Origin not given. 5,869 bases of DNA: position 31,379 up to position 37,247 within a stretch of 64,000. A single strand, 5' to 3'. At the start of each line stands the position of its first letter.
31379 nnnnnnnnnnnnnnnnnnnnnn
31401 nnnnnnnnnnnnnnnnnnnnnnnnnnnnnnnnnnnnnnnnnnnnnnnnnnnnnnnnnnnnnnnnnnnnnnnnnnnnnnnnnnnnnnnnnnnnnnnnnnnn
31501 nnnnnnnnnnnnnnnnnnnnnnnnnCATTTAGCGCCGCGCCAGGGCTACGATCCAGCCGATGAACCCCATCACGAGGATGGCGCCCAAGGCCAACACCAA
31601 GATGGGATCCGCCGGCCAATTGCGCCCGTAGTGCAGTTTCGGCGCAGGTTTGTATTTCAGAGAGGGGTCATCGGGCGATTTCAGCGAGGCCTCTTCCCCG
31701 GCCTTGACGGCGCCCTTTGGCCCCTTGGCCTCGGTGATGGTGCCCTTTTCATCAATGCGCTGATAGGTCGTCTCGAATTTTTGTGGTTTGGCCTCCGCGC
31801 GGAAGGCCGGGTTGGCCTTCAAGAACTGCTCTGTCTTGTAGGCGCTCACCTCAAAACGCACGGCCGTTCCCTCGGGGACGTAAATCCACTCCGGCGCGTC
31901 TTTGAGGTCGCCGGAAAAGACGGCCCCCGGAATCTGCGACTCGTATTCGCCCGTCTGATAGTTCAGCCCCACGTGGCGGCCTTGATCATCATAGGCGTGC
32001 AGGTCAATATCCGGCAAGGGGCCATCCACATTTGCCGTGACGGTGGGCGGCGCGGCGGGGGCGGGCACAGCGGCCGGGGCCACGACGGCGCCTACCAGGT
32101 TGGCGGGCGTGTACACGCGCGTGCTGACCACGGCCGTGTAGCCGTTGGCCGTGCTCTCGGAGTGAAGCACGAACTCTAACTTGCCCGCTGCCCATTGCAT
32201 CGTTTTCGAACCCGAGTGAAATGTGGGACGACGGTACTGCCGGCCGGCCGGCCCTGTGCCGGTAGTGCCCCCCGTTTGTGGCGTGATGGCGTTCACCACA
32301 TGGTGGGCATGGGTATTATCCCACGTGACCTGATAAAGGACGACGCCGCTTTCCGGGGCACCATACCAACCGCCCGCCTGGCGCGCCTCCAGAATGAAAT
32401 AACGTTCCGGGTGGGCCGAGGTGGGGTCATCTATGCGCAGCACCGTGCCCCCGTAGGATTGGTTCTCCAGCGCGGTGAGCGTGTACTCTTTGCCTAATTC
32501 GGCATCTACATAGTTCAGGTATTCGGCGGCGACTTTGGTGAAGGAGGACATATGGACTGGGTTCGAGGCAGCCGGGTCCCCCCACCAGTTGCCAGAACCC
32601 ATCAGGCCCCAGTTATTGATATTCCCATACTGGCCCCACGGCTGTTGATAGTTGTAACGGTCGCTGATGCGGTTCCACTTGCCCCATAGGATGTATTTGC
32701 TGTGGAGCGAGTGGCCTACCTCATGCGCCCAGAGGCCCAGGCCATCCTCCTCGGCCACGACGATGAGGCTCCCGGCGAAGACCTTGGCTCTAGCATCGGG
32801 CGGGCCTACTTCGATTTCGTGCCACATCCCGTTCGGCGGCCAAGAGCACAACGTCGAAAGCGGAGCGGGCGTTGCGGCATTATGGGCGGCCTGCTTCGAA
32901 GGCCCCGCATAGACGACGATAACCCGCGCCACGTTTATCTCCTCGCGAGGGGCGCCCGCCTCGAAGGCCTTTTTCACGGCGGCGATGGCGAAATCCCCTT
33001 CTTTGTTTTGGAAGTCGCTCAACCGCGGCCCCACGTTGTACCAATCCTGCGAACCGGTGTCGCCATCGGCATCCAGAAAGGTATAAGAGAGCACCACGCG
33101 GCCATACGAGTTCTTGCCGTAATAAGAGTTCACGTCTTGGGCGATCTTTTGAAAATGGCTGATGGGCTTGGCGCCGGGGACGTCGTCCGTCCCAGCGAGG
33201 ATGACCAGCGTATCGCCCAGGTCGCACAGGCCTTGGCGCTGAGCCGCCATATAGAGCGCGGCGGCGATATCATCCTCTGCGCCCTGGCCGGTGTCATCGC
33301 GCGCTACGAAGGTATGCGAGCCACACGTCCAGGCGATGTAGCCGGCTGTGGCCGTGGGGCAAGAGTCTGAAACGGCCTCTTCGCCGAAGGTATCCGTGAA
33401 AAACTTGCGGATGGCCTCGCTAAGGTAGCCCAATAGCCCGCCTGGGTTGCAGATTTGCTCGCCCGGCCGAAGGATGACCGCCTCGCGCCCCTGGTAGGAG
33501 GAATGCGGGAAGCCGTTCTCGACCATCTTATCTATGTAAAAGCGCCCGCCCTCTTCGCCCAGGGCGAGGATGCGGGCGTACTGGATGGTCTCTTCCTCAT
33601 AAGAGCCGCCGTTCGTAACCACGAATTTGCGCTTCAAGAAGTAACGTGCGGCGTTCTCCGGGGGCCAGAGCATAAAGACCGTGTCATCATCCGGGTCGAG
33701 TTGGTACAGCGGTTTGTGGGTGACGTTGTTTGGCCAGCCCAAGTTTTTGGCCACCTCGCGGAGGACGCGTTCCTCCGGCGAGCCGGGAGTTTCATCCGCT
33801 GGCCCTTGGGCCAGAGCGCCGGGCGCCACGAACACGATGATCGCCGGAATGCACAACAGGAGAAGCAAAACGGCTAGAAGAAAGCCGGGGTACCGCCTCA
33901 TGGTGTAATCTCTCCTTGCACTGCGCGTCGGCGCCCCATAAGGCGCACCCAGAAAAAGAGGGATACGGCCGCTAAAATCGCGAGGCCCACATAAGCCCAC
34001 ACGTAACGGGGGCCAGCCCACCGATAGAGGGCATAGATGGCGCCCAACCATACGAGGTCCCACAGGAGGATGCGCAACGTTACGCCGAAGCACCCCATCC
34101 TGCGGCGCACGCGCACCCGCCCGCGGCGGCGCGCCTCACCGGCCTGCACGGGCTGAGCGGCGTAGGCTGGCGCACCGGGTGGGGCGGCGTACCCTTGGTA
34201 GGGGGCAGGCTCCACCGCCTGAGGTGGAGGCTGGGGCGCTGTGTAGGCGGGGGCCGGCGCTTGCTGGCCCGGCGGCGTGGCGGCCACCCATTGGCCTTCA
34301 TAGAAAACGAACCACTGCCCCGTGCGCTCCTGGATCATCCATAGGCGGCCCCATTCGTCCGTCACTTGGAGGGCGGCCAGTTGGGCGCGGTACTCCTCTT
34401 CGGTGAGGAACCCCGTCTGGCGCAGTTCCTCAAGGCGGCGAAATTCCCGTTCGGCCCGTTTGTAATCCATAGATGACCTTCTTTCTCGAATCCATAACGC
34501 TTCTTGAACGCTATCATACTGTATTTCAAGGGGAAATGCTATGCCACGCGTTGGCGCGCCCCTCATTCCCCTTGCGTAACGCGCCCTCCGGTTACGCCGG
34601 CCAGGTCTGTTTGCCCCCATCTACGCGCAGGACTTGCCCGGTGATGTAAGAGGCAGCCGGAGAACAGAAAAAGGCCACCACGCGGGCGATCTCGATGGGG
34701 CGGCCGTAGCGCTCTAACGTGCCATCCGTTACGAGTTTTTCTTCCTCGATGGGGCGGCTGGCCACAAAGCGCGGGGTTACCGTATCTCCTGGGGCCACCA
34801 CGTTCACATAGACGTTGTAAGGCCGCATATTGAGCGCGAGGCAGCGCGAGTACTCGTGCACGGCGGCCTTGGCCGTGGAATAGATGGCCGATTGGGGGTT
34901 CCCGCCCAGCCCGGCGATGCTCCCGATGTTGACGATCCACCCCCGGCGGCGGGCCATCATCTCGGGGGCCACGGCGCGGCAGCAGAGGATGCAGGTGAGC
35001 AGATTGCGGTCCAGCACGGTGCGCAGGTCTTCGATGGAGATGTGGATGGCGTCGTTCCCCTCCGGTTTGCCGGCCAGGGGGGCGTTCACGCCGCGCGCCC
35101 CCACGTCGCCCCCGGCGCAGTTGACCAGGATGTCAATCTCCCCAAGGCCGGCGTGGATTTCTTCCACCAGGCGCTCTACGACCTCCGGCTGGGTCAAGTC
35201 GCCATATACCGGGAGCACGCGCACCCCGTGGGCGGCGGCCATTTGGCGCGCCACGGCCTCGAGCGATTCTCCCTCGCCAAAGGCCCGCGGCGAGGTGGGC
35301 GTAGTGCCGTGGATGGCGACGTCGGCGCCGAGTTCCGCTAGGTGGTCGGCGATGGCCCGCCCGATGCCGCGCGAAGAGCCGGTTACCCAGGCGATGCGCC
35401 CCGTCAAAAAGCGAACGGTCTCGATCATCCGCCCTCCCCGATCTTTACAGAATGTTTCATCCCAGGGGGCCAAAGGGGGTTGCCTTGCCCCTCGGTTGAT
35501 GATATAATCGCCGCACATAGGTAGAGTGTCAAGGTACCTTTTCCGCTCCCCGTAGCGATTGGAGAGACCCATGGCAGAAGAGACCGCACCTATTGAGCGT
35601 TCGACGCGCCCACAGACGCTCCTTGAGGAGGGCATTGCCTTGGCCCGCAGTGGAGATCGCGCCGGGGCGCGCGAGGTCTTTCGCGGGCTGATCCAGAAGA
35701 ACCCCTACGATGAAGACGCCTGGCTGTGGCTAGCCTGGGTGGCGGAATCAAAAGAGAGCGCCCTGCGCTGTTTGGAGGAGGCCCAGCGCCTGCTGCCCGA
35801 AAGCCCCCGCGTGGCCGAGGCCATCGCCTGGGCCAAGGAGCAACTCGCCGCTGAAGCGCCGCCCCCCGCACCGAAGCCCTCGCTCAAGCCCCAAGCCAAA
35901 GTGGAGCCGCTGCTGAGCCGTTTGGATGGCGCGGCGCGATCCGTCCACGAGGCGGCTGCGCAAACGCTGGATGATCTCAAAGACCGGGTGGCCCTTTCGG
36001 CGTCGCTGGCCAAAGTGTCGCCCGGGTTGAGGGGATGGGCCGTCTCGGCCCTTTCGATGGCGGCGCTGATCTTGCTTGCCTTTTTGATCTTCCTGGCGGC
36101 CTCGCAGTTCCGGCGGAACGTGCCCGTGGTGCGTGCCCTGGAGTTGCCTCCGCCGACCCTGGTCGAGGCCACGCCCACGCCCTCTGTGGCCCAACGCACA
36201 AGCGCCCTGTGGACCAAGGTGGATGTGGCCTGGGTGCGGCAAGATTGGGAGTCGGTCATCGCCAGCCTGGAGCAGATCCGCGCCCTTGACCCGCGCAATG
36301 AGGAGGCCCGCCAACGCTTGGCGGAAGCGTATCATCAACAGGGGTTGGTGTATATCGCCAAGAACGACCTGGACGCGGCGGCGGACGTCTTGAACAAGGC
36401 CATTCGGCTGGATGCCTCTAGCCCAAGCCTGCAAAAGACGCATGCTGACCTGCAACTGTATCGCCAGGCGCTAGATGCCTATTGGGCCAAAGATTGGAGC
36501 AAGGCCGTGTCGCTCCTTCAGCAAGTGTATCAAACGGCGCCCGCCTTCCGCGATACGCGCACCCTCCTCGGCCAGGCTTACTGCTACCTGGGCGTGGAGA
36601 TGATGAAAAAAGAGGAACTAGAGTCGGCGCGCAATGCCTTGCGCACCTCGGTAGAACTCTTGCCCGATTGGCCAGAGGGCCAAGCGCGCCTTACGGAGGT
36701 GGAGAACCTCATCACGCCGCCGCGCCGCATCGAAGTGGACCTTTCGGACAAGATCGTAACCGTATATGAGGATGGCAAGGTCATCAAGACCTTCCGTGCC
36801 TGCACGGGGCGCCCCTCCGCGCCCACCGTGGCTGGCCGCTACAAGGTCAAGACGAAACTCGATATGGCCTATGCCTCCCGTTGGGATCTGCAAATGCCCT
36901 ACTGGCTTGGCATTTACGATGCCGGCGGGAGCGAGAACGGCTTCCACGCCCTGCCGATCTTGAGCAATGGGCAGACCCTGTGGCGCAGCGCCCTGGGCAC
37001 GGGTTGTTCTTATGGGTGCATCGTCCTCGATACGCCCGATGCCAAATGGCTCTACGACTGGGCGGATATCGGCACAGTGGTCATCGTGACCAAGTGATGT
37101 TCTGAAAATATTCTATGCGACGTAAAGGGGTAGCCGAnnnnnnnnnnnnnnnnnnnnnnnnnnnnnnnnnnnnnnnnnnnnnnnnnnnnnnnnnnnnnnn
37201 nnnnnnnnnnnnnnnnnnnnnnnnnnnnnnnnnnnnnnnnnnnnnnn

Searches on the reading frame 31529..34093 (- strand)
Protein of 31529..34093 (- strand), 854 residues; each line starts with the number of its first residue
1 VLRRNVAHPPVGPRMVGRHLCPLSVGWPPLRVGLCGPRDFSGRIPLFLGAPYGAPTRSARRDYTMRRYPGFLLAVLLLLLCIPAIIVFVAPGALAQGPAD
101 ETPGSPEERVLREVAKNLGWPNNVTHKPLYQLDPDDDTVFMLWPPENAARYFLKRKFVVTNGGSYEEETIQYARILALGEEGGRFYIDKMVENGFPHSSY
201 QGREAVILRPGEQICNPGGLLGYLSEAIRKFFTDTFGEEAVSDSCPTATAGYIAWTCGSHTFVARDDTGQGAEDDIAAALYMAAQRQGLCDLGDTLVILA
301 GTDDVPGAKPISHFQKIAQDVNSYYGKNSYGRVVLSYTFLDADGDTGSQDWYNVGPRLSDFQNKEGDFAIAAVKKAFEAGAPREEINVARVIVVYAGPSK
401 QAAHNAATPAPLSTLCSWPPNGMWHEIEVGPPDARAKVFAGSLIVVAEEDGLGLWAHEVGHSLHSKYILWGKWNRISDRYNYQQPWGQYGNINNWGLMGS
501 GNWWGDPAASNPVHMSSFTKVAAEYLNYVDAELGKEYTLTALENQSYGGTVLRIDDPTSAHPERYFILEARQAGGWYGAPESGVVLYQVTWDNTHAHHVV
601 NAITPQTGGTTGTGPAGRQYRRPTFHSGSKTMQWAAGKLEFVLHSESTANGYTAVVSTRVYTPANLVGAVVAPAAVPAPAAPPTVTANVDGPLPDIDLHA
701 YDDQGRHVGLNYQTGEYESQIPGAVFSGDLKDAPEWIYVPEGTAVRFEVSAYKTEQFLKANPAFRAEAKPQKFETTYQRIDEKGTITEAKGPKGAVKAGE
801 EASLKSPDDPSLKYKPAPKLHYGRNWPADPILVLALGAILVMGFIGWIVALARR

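Call 16: search_protein_families(library=pfam, proteins=[window:31529-34093:-], max_evalue=0.001)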
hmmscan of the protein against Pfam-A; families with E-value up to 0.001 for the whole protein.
window:31529-34093:- (854 aa): 1 family
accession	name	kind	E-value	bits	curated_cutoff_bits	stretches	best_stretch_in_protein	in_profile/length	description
PF05547.17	Peptidase_M6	-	0.0009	19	22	0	436-520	210-282/294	Immune inhibitor A peptidase M6, catalytic domain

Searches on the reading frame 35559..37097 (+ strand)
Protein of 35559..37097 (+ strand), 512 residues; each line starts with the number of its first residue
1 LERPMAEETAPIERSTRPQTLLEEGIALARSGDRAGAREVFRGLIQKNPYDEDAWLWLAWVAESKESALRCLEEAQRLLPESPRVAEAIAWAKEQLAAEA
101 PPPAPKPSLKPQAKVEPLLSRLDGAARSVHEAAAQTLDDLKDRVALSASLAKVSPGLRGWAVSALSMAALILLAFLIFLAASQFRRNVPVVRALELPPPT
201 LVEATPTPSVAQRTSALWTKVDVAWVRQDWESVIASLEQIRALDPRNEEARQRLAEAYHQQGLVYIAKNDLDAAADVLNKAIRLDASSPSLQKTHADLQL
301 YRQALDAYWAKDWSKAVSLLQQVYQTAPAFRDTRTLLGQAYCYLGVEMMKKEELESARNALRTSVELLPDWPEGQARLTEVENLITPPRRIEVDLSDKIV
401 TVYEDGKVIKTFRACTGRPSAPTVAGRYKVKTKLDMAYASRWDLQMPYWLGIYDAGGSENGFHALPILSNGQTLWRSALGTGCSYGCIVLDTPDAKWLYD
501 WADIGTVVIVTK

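Call 3: search_protein_families(library=pfam, proteins=[window:35559-37097:+], max_evalue=0.1)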
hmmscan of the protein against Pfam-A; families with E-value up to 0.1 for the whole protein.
window:35559-37097:+ (512 aa): 22 families
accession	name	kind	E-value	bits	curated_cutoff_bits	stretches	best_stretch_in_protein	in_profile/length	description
PF03734.19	YkuD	-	2.5e-20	74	23.4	1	389-510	2-146/146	L,D-transpeptidase catalytic domain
PF13428.12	TPR_14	-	1.5e-16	59.6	23.5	3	20-59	3-42/44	Tetratricopeptide repeat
PF07719.23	TPR_2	-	2.3e-16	58.9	27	2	255-285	1-31/34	Tetratricopeptide repeat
PF14559.12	TPR_19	-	2.1e-14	54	25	3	229-296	6-66/68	Tetratricopeptide repeat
PF13414.12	TPR_11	-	4.3e-09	36.4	26.8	1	262-290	1-29/42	TPR repeat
PF13181.12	TPR_8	-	2.1e-07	31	25.7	1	255-286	1-32/34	Tetratricopeptide repeat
PF13174.12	TPR_6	-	4.4e-07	30.6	26.3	0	300-328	3-31/33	Tetratricopeptide repeat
PF13432.12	TPR_16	-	1e-06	29.5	32.7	2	221-289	4-65/65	Tetratricopeptide repeat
PF00515.34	TPR_1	-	3.9e-06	26.9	27.8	1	255-285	1-31/34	Tetratricopeptide repeat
PF13424.12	TPR_12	-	2.1e-05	25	30.1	1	220-285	9-75/77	Tetratricopeptide repeat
PF13431.12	TPR_17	-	4.1e-05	24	24.4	0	44-76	5-33/34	Tetratricopeptide repeat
PF13371.12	TPR_9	-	8.6e-05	22.9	35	1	224-279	5-60/73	Tetratricopeptide repeat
PF14863.12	Alkyl_sulf_dimr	-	0.00013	22.8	26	0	216-262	71-117/139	Alkyl sulfatase dimerisation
PF23914.1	TPR_CcmH_CycH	-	0.00014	22.2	42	0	28-81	94-153/158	Cytochrome c-type biogenesis protein H TPR domain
PF25058.1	ARM_TT21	-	0.00039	20.8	27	0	219-259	99-139/155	Tetratricopeptide repeat protein 21 ARM repeat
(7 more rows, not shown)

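Call 56: search_protein_families(library=padloc, proteins=[window:35559-37097:+], max_evalue=0.01)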
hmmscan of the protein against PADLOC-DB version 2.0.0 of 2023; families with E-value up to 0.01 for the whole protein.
window:35559-37097:+ (512 aa): 0 families
